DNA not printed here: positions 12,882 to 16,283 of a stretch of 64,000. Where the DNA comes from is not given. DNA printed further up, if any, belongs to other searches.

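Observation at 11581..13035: Tripartite hipB-hipS-hipT toxin-antitoxin module (split HipA) directly overlapping the mfd start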

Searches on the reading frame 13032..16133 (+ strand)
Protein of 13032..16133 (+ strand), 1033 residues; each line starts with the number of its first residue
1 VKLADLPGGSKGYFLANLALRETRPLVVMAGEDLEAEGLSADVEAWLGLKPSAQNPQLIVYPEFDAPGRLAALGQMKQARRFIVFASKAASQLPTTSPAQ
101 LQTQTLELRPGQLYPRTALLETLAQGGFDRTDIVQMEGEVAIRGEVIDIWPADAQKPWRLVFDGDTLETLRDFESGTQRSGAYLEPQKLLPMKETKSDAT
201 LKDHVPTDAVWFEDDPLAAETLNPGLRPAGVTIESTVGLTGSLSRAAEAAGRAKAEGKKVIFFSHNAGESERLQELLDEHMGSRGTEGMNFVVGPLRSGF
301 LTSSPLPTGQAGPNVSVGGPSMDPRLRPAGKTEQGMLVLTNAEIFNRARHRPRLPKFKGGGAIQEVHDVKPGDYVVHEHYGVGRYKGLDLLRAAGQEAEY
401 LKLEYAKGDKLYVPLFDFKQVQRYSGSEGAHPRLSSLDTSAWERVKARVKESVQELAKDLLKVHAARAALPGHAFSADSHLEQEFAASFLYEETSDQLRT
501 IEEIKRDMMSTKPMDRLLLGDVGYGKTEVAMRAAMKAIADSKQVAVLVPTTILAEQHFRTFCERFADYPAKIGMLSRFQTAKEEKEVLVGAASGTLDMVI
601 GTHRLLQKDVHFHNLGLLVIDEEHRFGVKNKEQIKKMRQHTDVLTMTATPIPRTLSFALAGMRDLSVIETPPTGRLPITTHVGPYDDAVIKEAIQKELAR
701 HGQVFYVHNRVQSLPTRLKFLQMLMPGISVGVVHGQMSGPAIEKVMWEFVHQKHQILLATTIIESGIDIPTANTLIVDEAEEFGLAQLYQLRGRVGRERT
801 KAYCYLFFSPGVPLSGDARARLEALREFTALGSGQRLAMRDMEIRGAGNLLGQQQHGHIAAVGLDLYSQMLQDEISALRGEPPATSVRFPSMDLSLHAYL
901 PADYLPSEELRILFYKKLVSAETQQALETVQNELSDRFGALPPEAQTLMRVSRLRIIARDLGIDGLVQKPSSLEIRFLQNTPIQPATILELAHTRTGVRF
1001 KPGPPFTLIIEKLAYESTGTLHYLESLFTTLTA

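Call 3: search_protein_families(library=pfam, proteins=[window:13032-16133:+], max_evalue=0.01)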
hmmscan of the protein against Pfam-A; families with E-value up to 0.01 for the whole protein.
window:13032-16133:+ (1033 aa): 10 families
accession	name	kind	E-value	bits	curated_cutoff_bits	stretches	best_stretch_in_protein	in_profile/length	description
PF03461.20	TRCF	-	1e-25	90.3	25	1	895-987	2-94/95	TRCF domain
PF00270.35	DEAD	-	2.7e-25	89.5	26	1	494-654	1-163/167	DEAD/DEAH box helicase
PF02559.22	CarD_TRCF_RID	-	6.3e-18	65.1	23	1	370-425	2-57/57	CarD-like/TRCF RID domain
PF00271.37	Helicase_C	-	9.1e-18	65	23.5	1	693-797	5-108/110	Helicase conserved C-terminal domain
PF17757.6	UvrB_inter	-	1.1e-16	61.1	22.9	1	106-193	1-89/91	UvrB interaction domain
PF04851.21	ResIII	-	4.4e-14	53.2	22.5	1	495-650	6-162/164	Type III restriction enzyme, res subunit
PF13401.12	AAA_22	-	6.5e-05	23.7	27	0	518-665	10-126/130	AAA domain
PF00176.29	SNF2-rel_dom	-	0.00019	21.1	24.9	1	515-655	19-168/290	SNF2-related domain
PF22232.2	TraI_hel_assoc_N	-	0.0053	17.8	27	0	759-795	52-88/99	TraI helicase-associated ssDNA bd, N-terminal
PF22590.2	Cas3-like_C_2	-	0.0056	17.4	27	0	704-799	5-105/106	CRISPR-associated nuclease/helicase Cas3, C-terminal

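Call 4: search_protein_families(library=ncbifam, proteins=[window:13032-16133:+], max_evalue=0.01)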
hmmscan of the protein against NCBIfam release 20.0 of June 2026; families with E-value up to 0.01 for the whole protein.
window:13032-16133:+ (1033 aa): 31 families (the best 25 are shown)
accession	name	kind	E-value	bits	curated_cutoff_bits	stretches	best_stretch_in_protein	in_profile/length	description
TIGR00580.2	mfd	equivalog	1.7e-289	963.2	800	2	331-964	271-904/907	transcription-repair coupling factor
NF007966.0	PRK10689.1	equivalog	4.4e-215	716.8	1329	2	363-1030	471-1141/1148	transcription-repair coupling factor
NF008168.0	PRK10917.2-2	equivalog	1.4e-118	397.3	718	1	469-859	342-738/795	ATP-dependent DNA helicase RecG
NF008165.0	PRK10917.1-3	equivalog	2.3e-113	380.1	711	1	466-859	238-635/692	ATP-dependent DNA helicase RecG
TIGR00643.1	recG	equivalog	1.7e-109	367.3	659.4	1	471-859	214-608/629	ATP-dependent DNA helicase RecG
NF008163.0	PRK10917.1-1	equivalog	2.4e-102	343.5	796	1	455-860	228-644/692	ATP-dependent DNA helicase RecG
NF008164.0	PRK10917.1-2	equivalog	4.1e-101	339.4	785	1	463-858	247-645/704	ATP-dependent DNA helicase RecG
NF008170.0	PRK10917.2-4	equivalog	3.9e-98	329.4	975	1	469-857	377-769/826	ATP-dependent DNA helicase RecG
NF008166.0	PRK10917.1-4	equivalog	1.8e-96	323.8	864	1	433-858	215-655/705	ATP-dependent DNA helicase RecG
NF008167.0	PRK10917.2-1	equivalog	7.3e-79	265.7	995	2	468-711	259-522/744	ATP-dependent DNA helicase RecG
NF008169.0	PRK10917.2-3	equivalog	6.3e-62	210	555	1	479-858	216-582/610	ATP-dependent DNA helicase RecG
NF004067.0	PRK05580.1-4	equivalog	7.3e-17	61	763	1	451-635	168-339/737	primosomal protein N'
TIGR00595.1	priA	equivalog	5.7e-16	58.2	230.35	1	517-635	1-114/509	replication restart helicase PriA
NF004066.1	PRK05580.1-3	equivalog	2.1e-15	56.1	813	1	484-633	244-386/788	primosomal protein N'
NF004070.0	PRK05580.2-2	equivalog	2.6e-15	55.6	921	1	481-635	185-334/729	primosomal protein N'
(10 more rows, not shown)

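Call 21: find_related_loci(query=window:13032-16133:+, collection=genome_contigs, flank=6000)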
Query window:13032-16133:+ (1033 aa) in genome_contigs; peptide patterns used: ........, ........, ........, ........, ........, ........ (x = any residue, [..] = any of these).
77 stretches matched a pattern; 30 encode a relative of the query (tblastn E <= 1e-3); 30 distinct loci.
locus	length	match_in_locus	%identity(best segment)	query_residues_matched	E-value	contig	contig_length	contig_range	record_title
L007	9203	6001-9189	45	18-971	0e+0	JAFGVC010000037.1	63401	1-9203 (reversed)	MAG: Tissierellales bacterium isolate ZodW_Metabat.12 k87_2361482, whole genome shotgun sequence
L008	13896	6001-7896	45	349-977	4e-178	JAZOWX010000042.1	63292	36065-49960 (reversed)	MAG: Eubacteriales bacterium isolate T1900045517_YK20190211.MAGScoT_cleanbin_000005 SGB_7628_k141_3739755, whole genome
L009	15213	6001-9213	45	25-958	6e-176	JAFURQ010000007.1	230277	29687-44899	MAG: Clostridia bacterium isolate RGIG4763 Roe_deer_Rectum.Co__c517761, whole genome shotgun sequence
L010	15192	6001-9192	46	6-958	2e-172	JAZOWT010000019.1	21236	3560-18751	MAG: Eubacteriales bacterium isolate T1900045517_YK20190211.MAGScoT_cleanbin_000029 SGB_7632_k141_414616, whole genome s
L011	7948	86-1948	45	341-958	1e-172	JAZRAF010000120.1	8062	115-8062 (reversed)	MAG: Eubacteriales bacterium isolate T1900045144_TC20190138.MAGScoT_cleanbin_000020 SGB_4933_k141_822599, whole genome s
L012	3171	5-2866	46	105-958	0e+0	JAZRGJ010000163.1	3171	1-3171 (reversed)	MAG: Eubacteriales bacterium isolate T1900045490_YK20190184.MAGScoT_cleanbin_000034 SGB_7380_k141_1543773, whole genome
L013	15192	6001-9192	45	6-958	7e-172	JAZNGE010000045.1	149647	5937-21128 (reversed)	MAG: Eubacteriales bacterium isolate T1900044708_TS20190174.MAGScoT_cleanbin_000025 SGB_1822_k141_848654, whole genome s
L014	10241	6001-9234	44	6-973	2e-171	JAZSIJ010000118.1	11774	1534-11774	MAG: Eubacteriales bacterium isolate T1900044572_TS20190038.MAGScoT_cleanbin_000032 SGB_440_k141_974304, whole genome sh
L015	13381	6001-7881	45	340-964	1e-170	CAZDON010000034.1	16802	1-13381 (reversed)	MAG TPA_asm: uncultured Ruminococcus sp. isolate SRP315200_co1_814 genome assembly, contig: NODE_6677_length_16802_cov_8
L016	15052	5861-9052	45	6-958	2e-170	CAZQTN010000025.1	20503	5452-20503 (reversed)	MAG TPA_asm: uncultured Ruminococcus sp. isolate SRP315200_co1_628 genome assembly, contig: NODE_4703_length_20503_cov_1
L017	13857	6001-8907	45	119-975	2e-169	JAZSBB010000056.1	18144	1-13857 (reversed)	MAG: Eubacteriales bacterium isolate T1900044928_TS20190394.MAGScoT_cleanbin_000070 SGB_3406_k141_1269499, whole genome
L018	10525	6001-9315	45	6-1002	7e-169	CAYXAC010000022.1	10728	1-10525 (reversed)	MAG TPA_asm: uncultured Ruminococcus sp. isolate SRP315200_co1_924 genome assembly, contig: NODE_13683_length_10728_cov_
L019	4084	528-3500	45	84-977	1e-173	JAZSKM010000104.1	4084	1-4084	MAG: Eubacteriales bacterium isolate T1900044560_TS20190026.MAGScoT_cleanbin_000060 SGB_362_k141_1205192, whole genome s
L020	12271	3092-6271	45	6-958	5e-167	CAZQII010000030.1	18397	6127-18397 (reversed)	MAG TPA_asm: uncultured Ruminococcus sp. isolate SRP225648_co1_228 genome assembly, contig: NODE_7386_length_18397_cov_1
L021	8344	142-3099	45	93-973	7e-165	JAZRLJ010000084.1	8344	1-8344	MAG: Eubacteriales bacterium isolate T1900045441_YK20190132.MAGScoT_cleanbin_000015 SGB_7110_k141_894616, whole genome s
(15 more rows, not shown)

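Call 38: find_homologous_proteins(query=window:13032-16133:+, max_evalue=1e-100)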
Query window:13032-16133:+ (1033 aa): 563 proteins with E <= 1e-100 among 8000 candidates; the best 120 are listed.
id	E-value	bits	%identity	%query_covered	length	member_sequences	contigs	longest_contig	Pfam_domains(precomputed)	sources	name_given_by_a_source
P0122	0.0e+0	2313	100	100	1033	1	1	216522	PF02559.23,PF00270.36,PF17757.7,PF03461.21,PF00271.38,PF04851.22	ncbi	-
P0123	0.0e+0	1774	77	100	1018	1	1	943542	PF02559.23,PF00270.36,PF17757.7,PF03461.21,PF00271.38,PF04851.22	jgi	-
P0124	0.0e+0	1624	70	100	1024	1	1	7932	PF02559.23,PF00270.36,PF17757.7,PF03461.21,PF00271.38,PF04851.22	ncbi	-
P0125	0.0e+0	1618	69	100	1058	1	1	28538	PF02559.23,PF00270.36,PF17757.7,PF03461.21,PF00271.38,PF04851.22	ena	-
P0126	0.0e+0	1612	69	100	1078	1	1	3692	PF02559.23,PF00270.36,PF17757.7,PF03461.21,PF00271.38,PF04851.22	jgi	-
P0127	0.0e+0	1602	69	100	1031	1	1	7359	PF02559.23,PF00270.36,PF17757.7,PF03461.21,PF00271.38,PF04851.22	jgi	jgi:transcription-repair coupling factor (superfamily II helicase)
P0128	0.0e+0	1596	69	100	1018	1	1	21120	PF02559.23,PF00270.36,PF17757.7,PF03461.21,PF00271.38,PF04851.22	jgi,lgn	-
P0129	0.0e+0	1594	68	100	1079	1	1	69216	PF02559.23,PF00270.36,PF17757.7,PF03461.21,PF00271.38,PF04851.22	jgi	-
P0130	0.0e+0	1593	68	100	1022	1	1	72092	PF02559.23,PF00270.36,PF17757.7,PF03461.21,PF00271.38,PF04851.22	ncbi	-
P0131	0.0e+0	1587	69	100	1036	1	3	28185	PF02559.23,PF00270.36,PF17757.7,PF03461.21,PF00271.38,PF04851.22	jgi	jgi:transcription-repair coupling factor (superfamily II helicase)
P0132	0.0e+0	1581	68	100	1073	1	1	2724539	PF02559.23,PF00270.36,PF17757.7,PF03461.21,PF00271.38,PF04851.22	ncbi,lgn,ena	-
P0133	0.0e+0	1578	68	99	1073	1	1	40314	PF02559.23,PF00270.36,PF17757.7,PF03461.21,PF00271.38,PF04851.22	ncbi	-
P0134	0.0e+0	1577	68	100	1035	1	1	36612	PF02559.23,PF00270.36,PF17757.7,PF03461.21,PF00271.38,PF04851.22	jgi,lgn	-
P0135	0.0e+0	1576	66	100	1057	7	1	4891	PF02559.23,PF00270.36,PF17757.7,PF03461.21,PF00271.38,PF04851.22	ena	-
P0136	0.0e+0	1572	67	100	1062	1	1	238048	PF02559.23,PF00270.36,PF17757.7,PF03461.21,PF00271.38,PF04851.22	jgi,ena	-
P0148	0.0e+0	1555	67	99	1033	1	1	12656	PF02559.23,PF00270.36,PF17757.7,PF03461.21,PF00271.38,PF04851.22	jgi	jgi:transcription-repair coupling factor (superfamily II helicase)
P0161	0.0e+0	1484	65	100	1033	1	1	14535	PF02559.23,PF00270.36,PF17757.7,PF03461.21,PF00271.38,PF04851.22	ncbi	-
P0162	0.0e+0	1478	65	100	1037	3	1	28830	PF02559.23,PF00270.36,PF17757.7,PF03461.21,PF00271.38,PF04851.22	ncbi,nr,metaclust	ncbi:MAG: transcription-repair coupling factor [Elusimicrobia bacterium RIFCSPLOWO2_01_FULL_59_12]|n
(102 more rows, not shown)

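Call 39: find_encoding_contigs(protein=P0123, flank=5000, max_places=2)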
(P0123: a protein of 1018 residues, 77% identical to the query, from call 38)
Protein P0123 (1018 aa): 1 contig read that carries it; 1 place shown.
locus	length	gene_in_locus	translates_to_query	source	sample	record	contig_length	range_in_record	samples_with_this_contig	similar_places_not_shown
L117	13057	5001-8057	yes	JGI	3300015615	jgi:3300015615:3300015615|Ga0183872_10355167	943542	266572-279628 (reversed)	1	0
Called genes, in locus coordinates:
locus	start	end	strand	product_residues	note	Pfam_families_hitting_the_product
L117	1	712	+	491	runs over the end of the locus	PF01938:TRAM, PF21579:PabTrmU54_TRAM_dom (weak), PF05958:tRNA_U5-meth_tr, PF13847:Methyltransf_31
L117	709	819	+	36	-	-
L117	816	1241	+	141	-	PF02629:CoA_binding (faint), PF13380:CoA_binding_2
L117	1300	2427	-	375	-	PF13103:TonB_2 (weak), PF03544:TonB_C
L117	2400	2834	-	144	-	PF02472:ExbD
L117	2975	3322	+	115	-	PF08241:Methyltransf_11 (weak), PF13649:Methyltransf_25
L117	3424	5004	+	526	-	-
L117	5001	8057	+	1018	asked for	PF17757:UvrB_inter, PF02559:CarD_TRCF_RID, PF04851:ResIII, PF00270:DEAD, PF00271:Helicase_C, PF03461:TRCF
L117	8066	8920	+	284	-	PF13623:SurA_N_2 (weak), PF13624:SurA_N_3 (weak), PF13145:Rotamase_2, PF13616:Rotamase_3, PF00639:Rotamase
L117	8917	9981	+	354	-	PF13623:SurA_N_2, PF13624:SurA_N_3, PF09312:SurA_N, PF13145:Rotamase_2, PF13616:Rotamase_3, PF00639:Rotamase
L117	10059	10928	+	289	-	PF04166:PdxA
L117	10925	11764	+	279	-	PF00398:RrnaAD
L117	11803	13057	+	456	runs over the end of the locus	PF11638:DnaA_N, PF00308:Bac_DnaA, PF01695:IstB_IS21 (weak), PF08299:Bac_DnaA_C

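Call 40: find_encoding_contigs(protein=P0132, flank=5000, max_places=2)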
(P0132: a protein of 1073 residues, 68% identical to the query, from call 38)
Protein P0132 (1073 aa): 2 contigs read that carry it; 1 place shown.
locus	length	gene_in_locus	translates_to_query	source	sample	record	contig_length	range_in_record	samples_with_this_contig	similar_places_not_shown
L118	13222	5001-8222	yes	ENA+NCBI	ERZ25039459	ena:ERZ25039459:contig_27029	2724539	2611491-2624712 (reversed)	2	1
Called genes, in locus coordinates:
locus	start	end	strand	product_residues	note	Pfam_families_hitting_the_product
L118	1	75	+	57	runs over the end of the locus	-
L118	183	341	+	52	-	-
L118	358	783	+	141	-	-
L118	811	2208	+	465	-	PF01938:TRAM, PF21579:PabTrmU54_TRAM_dom, PF05958:tRNA_U5-meth_tr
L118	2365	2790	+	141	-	PF02629:CoA_binding (weak), PF13380:CoA_binding_2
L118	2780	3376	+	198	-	PF05724:TPMT, PF03848:TehB, PF13489:Methyltransf_23 (weak), PF13847:Methyltransf_31, PF08241:Methyltransf_11, PF08242:Methyltransf_12, PF13649:Methyltransf_25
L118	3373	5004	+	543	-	-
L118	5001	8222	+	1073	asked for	PF17757:UvrB_inter, PF02559:CarD_TRCF_RID, PF00270:DEAD, PF04851:ResIII, PF00271:Helicase_C, PF03461:TRCF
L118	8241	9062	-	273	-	PF14256:YwiC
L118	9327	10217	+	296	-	PF13624:SurA_N_3 (weak), PF13145:Rotamase_2, PF13616:Rotamase_3, PF00639:Rotamase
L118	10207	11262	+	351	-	PF13623:SurA_N_2, PF13624:SurA_N_3, PF09312:SurA_N, PF13145:Rotamase_2, PF13616:Rotamase_3, PF00639:Rotamase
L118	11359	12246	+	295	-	PF04166:PdxA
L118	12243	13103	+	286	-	PF00398:RrnaAD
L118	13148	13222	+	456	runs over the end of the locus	PF11638:DnaA_N, PF00308:Bac_DnaA, PF01695:IstB_IS21 (weak), PF08299:Bac_DnaA_C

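Call 41: find_encoding_contigs(protein=P0162, flank=5000, max_places=2)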
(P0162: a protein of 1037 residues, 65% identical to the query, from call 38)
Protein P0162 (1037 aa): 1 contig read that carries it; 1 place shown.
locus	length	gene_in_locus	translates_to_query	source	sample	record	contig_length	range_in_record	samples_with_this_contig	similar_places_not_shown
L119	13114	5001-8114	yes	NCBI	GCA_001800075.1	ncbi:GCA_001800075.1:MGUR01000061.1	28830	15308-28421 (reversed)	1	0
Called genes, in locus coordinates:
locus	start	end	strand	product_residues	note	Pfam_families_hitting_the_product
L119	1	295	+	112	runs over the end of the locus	PF01909:NTP_transf_2, PF18765:Polbeta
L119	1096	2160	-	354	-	PF13103:TonB_2 (faint), PF03544:TonB_C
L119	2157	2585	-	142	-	PF02472:ExbD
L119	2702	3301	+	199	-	PF05724:TPMT, PF13489:Methyltransf_23, PF03848:TehB (weak), PF13847:Methyltransf_31, PF08241:Methyltransf_11, PF08242:Methyltransf_12, PF13649:Methyltransf_25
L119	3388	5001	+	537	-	-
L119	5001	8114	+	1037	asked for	PF17757:UvrB_inter, PF02559:CarD_TRCF_RID, PF00270:DEAD, PF04851:ResIII, PF00271:Helicase_C, PF03461:TRCF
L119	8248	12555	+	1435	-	-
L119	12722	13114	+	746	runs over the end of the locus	-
